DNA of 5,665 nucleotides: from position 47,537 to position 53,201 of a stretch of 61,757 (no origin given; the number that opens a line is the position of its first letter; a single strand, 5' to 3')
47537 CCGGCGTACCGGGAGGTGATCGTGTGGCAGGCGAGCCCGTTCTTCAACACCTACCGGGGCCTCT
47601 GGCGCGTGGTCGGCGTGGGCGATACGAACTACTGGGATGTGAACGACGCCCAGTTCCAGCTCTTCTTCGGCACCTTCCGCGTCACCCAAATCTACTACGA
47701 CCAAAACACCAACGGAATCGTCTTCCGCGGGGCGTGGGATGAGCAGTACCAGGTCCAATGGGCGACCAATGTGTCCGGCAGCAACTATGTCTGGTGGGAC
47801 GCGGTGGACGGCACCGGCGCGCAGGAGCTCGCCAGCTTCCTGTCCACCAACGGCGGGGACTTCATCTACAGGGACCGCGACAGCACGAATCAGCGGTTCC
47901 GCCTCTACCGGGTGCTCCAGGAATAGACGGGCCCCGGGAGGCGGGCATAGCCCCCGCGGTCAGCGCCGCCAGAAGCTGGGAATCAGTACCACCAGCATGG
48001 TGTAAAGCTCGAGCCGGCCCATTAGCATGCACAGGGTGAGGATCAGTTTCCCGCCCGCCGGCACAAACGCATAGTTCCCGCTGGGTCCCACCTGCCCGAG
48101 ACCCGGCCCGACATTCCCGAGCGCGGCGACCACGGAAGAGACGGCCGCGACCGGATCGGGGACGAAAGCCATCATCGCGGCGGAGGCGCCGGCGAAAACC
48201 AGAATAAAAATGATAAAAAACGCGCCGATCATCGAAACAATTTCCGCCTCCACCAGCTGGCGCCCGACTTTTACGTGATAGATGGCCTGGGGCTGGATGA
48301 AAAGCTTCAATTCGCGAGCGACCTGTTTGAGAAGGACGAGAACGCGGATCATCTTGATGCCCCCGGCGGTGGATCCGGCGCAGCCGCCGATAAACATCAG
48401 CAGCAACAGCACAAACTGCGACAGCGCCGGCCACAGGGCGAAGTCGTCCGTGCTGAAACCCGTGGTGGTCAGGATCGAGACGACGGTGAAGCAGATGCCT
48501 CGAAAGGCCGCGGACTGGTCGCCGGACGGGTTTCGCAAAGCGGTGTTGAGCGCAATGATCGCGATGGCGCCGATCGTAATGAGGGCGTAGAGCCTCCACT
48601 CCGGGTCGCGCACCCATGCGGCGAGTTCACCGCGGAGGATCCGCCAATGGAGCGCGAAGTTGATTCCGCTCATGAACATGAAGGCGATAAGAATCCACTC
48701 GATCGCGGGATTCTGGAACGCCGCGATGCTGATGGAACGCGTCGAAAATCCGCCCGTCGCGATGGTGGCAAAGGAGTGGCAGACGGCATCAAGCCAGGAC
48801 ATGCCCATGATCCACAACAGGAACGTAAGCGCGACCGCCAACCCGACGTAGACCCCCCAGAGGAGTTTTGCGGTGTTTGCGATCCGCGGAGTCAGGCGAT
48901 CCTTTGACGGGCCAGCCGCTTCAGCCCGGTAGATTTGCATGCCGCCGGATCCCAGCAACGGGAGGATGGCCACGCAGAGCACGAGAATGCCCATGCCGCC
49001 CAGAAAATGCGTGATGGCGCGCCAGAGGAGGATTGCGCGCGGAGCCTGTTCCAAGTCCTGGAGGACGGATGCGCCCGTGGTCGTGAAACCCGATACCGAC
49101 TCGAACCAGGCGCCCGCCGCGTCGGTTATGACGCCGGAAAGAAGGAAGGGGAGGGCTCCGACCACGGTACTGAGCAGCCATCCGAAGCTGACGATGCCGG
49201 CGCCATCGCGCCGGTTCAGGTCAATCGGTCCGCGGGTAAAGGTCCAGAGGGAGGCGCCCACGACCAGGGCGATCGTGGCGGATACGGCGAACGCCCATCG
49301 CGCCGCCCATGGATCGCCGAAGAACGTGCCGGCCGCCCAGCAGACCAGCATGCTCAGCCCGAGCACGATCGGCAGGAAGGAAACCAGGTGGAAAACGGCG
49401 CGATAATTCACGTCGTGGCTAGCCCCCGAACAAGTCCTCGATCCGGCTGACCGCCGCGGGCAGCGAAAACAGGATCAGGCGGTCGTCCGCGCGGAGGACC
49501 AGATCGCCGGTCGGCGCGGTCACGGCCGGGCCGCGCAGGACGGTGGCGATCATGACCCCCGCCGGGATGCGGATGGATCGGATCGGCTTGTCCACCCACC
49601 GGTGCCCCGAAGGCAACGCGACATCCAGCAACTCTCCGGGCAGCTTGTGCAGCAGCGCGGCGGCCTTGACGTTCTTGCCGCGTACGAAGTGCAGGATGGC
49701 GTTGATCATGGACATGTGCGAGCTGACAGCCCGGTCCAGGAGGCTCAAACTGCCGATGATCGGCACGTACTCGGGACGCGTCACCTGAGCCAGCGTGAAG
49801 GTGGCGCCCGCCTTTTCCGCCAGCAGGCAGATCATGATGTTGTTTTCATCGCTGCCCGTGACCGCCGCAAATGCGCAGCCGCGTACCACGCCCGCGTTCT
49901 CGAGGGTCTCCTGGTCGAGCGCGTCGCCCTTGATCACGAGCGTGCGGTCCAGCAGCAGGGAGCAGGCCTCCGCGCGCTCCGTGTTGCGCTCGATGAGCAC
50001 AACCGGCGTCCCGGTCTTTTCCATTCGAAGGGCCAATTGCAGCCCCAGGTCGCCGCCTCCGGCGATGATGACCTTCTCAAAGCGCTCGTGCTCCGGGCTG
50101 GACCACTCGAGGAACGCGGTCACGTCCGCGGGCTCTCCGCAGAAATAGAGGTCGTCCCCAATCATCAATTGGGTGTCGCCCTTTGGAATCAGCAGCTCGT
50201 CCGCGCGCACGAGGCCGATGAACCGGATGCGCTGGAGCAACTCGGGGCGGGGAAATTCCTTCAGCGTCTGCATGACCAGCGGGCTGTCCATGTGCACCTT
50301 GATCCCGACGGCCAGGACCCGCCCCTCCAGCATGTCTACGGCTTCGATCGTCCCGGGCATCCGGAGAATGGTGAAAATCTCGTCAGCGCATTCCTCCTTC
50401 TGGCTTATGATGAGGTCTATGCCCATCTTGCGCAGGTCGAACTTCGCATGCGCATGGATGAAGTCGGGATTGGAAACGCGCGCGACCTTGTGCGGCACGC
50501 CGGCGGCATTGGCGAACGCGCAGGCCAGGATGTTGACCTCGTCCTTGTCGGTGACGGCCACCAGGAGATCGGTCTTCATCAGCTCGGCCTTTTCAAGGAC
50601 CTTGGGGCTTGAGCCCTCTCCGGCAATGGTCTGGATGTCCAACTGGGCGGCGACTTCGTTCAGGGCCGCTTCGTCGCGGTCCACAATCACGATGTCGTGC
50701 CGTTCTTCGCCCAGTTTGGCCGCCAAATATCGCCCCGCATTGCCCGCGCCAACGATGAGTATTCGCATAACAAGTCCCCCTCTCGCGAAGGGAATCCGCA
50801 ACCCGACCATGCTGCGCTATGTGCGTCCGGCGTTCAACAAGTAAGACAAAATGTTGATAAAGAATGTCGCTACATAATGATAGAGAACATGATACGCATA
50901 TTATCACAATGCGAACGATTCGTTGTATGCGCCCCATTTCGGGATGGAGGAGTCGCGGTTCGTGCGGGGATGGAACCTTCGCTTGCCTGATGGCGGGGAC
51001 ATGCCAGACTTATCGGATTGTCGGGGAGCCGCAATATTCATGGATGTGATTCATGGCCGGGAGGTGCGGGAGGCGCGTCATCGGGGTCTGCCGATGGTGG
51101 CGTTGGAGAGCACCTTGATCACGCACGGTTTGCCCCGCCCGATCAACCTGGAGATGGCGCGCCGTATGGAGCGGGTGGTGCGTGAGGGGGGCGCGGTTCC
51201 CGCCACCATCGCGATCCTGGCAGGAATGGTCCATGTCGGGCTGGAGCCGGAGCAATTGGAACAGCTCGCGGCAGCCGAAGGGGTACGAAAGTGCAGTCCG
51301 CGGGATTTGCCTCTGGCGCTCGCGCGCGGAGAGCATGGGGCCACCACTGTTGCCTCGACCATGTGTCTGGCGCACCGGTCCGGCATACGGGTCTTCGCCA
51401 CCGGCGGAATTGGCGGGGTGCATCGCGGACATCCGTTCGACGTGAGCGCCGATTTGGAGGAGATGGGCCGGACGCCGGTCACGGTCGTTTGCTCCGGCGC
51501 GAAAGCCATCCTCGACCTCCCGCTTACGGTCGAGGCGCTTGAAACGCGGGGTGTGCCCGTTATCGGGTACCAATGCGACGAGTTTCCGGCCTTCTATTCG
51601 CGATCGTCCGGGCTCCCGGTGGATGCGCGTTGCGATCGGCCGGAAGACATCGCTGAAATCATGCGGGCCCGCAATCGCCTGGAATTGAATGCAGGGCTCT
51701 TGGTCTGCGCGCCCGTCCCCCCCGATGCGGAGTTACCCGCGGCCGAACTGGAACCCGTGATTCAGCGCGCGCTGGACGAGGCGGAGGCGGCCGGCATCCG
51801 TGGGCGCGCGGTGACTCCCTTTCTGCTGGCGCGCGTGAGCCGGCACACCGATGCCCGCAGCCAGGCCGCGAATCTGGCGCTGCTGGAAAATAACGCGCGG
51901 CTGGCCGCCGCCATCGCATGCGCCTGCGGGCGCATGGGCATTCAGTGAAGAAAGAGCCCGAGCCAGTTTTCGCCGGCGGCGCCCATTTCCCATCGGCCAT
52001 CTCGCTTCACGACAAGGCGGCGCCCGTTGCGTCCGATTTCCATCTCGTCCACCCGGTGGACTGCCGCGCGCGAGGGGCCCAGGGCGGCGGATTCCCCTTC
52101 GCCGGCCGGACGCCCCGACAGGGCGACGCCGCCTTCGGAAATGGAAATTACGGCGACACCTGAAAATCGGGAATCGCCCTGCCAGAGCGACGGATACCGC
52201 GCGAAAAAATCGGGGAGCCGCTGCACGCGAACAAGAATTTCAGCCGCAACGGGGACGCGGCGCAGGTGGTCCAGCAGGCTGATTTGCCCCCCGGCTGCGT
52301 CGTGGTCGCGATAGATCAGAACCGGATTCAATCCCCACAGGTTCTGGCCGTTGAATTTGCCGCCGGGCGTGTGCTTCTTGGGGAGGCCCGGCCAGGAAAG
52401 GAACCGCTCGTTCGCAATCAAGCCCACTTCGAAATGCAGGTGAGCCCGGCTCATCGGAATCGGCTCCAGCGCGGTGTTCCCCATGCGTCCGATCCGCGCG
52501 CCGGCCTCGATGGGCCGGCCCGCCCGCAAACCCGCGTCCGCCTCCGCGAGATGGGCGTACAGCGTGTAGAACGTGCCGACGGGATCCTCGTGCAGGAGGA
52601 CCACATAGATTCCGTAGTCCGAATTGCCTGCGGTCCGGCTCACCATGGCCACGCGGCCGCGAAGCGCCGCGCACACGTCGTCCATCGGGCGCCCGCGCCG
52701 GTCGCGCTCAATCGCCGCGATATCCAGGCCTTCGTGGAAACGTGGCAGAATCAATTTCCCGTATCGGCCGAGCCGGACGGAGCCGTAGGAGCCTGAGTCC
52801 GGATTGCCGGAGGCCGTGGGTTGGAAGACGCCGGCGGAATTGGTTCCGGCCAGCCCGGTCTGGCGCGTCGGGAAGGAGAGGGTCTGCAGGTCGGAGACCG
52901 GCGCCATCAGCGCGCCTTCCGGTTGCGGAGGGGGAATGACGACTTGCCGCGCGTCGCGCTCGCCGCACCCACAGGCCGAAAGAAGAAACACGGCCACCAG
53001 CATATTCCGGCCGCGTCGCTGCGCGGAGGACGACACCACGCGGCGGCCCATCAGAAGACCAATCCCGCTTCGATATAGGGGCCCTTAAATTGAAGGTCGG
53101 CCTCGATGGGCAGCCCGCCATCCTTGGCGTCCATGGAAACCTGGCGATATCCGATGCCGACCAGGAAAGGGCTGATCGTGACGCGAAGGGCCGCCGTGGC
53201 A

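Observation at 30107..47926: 5,939-codon secreted protein built from 13 diverged beta-helix + Asp-box modules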

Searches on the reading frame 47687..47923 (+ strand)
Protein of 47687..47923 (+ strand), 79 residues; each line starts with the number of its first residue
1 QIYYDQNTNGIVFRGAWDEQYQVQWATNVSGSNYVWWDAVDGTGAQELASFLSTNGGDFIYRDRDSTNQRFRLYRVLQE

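Call 68: search_protein_families(library=pfam, proteins=[window:47687-47923:+], max_evalue=0.01)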
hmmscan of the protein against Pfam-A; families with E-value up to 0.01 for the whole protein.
window:47687-47923:+ (79 aa): 0 families

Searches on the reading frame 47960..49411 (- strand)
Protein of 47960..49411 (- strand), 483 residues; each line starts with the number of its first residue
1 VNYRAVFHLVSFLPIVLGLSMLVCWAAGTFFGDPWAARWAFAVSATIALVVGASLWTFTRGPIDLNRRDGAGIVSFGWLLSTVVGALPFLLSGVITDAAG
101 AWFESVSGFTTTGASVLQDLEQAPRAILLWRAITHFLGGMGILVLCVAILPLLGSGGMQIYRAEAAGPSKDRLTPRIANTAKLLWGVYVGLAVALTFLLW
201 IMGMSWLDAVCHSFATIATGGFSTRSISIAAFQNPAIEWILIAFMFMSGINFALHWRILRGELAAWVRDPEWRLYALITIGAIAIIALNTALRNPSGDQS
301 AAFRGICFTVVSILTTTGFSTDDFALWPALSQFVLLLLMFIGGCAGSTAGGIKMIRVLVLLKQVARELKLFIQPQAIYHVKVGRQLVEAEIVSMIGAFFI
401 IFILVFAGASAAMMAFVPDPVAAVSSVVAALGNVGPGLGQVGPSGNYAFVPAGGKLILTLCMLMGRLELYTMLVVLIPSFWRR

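Call 9: search_protein_families(library=pfam, proteins=[window:47960-49411:-], max_evalue=0.001)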
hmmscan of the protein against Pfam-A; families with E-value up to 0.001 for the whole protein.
window:47960-49411:- (483 aa): 1 family
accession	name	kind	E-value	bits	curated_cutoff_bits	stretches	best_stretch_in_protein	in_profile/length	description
PF02386.22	TrkH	-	2.1e-71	241.3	27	1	47-477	12-491/502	Cation transport protein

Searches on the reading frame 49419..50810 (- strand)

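Call 9: search_protein_families(library=pfam, proteins=[window:49419-50810:-], max_evalue=0.001)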
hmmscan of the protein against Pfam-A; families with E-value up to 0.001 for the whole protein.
window:49419-50810:- (463 aa): 22 families
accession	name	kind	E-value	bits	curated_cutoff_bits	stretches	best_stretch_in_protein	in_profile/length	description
PF02254.24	TrkA_N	-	6.7e-46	155.8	23.8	2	17-136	1-115/116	TrkA-N domain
PF02080.26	TrkA_C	-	1.1e-24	86.5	27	2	396-462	3-71/71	TrkA-C domain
PF03807.23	F420_oxidored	-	2.2e-08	35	21.6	1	16-75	1-46/94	NADP oxidoreductase coenzyme F420-dependent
PF02558.23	ApbA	-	2.5e-08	34.1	22.2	1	17-59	1-45/150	Ketopantoate reductase PanE/ApbA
PF13241.12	NAD_binding_7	-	1e-07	32.9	22.1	1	16-111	9-93/104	Putative NAD(P)-binding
PF07992.20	Pyr_redox_2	-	1.8e-07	31.3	26.1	0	15-54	1-41/291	Pyridine nucleotide-disulphide oxidoreductase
PF01494.25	FAD_binding_3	-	1.3e-06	28.3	22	0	246-316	3-66/349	FAD binding domain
PF00070.33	Pyr_redox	-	7.7e-06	26.8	22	0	246-278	1-33/82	Pyridine nucleotide-disulphide oxidoreductase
PF01488.26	Shikimate_DH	-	9e-06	26.3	24.3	0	16-60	14-59/138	Shikimate / quinate 5-dehydrogenase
PF02737.24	3HCDH_N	-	1.4e-05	25.5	22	0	17-59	2-44/180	3-hydroxyacyl-CoA dehydrogenase, NAD binding domain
PF03486.20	HI0933_like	-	1.5e-05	25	50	0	16-51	2-37/244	HI0933-like protein Rossmann domain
PF00106.31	adh_short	-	2e-05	24.6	26.6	0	247-305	3-66/195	short chain dehydrogenase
PF03446.21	NAD_binding_2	-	2.9e-05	24.6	21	0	17-75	2-56/161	NAD binding domain of 6-phosphogluconate dehydrogenase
PF03721.20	UDPG_MGDP_dh_N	-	3.8e-05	23.8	27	0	15-54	1-40/187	UDP-glucose/GDP-mannose dehydrogenase family, NAD binding domain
PF13460.12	NAD_binding_10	-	4.8e-05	23.7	27.2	0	22-86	3-67/184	NAD(P)H-binding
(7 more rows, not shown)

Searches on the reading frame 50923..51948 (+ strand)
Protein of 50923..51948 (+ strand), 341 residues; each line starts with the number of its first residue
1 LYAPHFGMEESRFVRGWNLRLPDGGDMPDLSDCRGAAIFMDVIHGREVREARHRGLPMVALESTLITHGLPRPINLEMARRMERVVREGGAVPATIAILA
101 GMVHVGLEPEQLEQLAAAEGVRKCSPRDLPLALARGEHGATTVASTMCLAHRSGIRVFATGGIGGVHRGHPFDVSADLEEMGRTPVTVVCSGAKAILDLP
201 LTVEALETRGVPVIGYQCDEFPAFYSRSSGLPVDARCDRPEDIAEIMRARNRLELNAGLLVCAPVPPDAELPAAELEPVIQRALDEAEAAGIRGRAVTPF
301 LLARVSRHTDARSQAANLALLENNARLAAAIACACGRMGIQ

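Call 9: search_protein_families(library=pfam, proteins=[window:50923-51948:+], max_evalue=0.001)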
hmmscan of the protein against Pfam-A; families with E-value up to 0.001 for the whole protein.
window:50923-51948:+ (341 aa): 1 family
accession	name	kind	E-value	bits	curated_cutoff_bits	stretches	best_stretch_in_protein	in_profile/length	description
PF04227.17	Indigoidine_A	-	1.8e-121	405.4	25.2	1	47-333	1-290/291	Indigoidine synthase A like protein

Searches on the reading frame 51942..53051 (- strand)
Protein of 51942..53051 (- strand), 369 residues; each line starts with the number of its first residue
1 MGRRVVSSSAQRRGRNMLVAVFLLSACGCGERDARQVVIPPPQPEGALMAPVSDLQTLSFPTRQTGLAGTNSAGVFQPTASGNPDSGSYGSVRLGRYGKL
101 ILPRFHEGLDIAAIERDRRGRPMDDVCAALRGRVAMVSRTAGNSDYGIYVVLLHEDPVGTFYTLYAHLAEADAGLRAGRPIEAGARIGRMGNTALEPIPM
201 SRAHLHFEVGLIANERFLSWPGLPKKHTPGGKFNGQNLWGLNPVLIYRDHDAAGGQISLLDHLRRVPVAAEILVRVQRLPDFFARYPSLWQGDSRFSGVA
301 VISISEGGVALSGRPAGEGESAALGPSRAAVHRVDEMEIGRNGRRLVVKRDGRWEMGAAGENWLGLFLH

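Call 9: search_protein_families(library=pfam, proteins=[window:51942-53051:-], max_evalue=0.001)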
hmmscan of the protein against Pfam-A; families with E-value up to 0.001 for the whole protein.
window:51942-53051:- (369 aa): 1 family
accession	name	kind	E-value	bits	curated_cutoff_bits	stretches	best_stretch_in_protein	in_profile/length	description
PF01551.29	Peptidase_M23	-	1.8e-13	50.9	28.7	1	104-209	1-87/96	Peptidase family M23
